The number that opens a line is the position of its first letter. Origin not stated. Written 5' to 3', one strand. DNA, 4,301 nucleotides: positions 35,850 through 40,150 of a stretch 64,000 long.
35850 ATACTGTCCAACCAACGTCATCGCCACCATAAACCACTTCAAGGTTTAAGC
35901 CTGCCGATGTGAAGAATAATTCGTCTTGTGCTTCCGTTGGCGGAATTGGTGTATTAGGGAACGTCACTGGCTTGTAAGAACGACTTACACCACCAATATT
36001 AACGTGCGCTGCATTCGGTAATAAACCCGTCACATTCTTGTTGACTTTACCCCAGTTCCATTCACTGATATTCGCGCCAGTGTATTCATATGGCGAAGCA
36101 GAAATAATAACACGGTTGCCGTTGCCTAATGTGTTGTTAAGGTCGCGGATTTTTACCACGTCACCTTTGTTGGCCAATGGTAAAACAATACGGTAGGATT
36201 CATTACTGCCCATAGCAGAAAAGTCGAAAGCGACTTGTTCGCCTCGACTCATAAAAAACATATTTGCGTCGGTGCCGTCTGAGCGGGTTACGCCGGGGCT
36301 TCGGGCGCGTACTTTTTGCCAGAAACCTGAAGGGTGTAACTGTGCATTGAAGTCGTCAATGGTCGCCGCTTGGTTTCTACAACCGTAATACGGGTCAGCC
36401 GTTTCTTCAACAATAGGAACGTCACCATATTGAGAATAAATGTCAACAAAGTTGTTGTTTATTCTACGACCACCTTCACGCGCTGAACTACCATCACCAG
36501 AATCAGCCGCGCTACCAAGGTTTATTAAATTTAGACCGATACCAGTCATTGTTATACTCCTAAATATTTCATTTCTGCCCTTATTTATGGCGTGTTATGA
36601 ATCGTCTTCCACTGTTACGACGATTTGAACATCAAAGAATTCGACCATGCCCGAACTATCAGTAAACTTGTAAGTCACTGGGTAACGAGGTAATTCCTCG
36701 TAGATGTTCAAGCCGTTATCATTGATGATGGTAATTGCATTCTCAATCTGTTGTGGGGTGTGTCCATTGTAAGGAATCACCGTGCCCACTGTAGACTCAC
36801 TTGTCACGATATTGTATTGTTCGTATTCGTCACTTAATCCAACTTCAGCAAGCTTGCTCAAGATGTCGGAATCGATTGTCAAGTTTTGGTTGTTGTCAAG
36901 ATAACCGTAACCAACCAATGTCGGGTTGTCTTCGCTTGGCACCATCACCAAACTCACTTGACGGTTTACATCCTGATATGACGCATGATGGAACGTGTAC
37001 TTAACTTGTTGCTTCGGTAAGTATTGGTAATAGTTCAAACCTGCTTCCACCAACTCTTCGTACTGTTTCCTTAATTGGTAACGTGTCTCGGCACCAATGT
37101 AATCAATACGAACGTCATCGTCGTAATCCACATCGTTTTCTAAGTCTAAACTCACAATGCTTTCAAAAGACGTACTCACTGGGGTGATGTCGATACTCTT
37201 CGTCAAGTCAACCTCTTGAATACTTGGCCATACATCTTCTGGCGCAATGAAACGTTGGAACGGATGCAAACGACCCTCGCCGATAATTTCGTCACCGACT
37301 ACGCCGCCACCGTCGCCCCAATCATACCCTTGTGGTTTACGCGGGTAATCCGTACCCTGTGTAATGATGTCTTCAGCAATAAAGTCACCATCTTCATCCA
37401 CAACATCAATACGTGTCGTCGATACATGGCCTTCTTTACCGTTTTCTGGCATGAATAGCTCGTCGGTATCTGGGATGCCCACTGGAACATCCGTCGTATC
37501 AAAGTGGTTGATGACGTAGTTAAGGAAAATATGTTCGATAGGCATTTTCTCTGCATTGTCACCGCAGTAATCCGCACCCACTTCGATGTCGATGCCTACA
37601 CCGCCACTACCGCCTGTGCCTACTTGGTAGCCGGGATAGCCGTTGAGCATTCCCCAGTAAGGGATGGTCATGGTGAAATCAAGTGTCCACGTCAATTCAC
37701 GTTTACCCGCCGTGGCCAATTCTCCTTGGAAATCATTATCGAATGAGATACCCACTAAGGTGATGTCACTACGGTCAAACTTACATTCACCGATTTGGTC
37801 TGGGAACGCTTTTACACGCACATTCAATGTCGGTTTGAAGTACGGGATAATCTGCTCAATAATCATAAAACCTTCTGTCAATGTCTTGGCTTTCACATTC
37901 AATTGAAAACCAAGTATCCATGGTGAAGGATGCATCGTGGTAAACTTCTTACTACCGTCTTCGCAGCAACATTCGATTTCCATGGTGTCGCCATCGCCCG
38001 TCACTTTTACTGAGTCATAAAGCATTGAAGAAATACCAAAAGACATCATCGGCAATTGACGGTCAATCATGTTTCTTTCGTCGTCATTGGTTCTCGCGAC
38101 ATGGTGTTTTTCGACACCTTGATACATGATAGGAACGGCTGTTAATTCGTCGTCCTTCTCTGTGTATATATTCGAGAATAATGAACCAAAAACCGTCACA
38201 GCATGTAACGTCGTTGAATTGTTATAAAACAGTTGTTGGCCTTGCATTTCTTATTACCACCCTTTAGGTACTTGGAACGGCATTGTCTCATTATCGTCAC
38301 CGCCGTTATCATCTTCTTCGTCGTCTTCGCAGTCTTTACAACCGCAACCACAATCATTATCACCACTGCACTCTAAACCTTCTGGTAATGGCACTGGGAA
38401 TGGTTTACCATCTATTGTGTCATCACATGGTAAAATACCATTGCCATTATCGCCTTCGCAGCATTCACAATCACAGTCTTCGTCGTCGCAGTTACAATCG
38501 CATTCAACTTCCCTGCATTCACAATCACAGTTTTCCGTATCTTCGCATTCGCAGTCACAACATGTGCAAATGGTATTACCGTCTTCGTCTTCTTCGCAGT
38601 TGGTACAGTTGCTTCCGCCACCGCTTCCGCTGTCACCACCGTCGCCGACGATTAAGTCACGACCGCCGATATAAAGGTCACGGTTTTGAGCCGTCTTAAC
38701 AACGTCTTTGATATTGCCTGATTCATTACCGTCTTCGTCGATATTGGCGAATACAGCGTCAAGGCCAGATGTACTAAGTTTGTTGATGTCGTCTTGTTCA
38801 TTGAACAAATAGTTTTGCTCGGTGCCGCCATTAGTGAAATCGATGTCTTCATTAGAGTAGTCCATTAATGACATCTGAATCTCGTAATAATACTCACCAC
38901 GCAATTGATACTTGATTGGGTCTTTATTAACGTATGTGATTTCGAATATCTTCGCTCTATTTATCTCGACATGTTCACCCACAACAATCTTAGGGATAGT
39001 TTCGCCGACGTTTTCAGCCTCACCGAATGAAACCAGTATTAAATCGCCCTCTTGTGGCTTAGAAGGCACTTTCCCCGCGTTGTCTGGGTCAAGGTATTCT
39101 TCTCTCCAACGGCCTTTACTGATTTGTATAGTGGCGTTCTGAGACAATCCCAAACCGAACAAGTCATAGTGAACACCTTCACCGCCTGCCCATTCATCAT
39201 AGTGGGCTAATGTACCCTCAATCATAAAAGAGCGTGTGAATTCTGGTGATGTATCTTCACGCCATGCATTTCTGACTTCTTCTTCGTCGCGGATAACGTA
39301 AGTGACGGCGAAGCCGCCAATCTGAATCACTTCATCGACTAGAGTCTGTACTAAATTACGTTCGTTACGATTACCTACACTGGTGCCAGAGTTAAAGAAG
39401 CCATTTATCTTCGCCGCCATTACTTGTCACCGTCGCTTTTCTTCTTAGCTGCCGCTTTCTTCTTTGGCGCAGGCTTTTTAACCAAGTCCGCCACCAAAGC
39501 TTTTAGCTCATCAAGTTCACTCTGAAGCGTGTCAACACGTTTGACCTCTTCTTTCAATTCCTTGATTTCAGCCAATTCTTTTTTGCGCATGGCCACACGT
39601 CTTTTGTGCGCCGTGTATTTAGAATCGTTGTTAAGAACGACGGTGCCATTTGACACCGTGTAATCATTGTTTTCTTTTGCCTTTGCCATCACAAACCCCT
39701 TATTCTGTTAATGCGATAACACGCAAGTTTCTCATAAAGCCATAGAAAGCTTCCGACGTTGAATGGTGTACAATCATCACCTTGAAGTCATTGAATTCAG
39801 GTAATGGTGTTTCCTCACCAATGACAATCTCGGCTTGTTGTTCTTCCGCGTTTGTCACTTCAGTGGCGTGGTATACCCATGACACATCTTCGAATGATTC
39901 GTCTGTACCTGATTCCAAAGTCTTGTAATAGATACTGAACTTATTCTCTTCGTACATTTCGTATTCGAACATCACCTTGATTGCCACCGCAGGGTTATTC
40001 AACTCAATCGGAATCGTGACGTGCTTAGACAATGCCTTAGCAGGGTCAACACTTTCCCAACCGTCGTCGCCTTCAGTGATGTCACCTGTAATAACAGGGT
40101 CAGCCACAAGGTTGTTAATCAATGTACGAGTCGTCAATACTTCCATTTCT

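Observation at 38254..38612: Metallothionein-like 23-cysteine acidic tail fused to neck protein gp14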

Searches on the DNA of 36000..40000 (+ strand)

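Call 7: search_dna_similar(query=window:36000-40000:+, collection=phages, mode=near, max_rows=20)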
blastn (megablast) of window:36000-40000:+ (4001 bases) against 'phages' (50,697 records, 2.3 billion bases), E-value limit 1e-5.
No match.

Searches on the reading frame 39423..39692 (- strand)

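Call 4: search_protein_families(library=pfam, proteins=[window:39423-39692:-], max_evalue=1)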
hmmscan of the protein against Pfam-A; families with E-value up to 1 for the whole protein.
window:39423-39692:- (90 aa): 5 families
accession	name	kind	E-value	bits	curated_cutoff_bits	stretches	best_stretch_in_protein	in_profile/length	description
PF07303.18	Occludin_ELL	-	0.032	15.4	31.2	0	24-69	53-98/101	Occludin homology domain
PF05308.16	Mito_fiss_reg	-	0.032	14.9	26.3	1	22-86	95-155/244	Mitochondrial fission regulator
PF20606.3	DUF6799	-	0.12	12.6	26.8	1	5-36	17-52/63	Domain of unknown function (DUF6799)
PF08235.19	LNS2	-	0.12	12.2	32.3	1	6-48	115-157/226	LNS2 (Lipin/Ned1/Smp2)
PF23493.1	CysS_C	-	0.31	11.6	23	1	30-53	14-37/51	Cysteinyl-tRNA ligase anticodon binding domain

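Call 5: search_protein_families(library=phrogs, proteins=[window:39423-39692:-], max_evalue=0.01)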
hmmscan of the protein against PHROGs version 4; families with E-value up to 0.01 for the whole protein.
window:39423-39692:- (90 aa): 1 family
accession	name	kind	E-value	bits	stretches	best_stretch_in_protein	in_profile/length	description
phrog_473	-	head and packaging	2.5e-08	35.2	1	13-73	16-73/75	virion structural protein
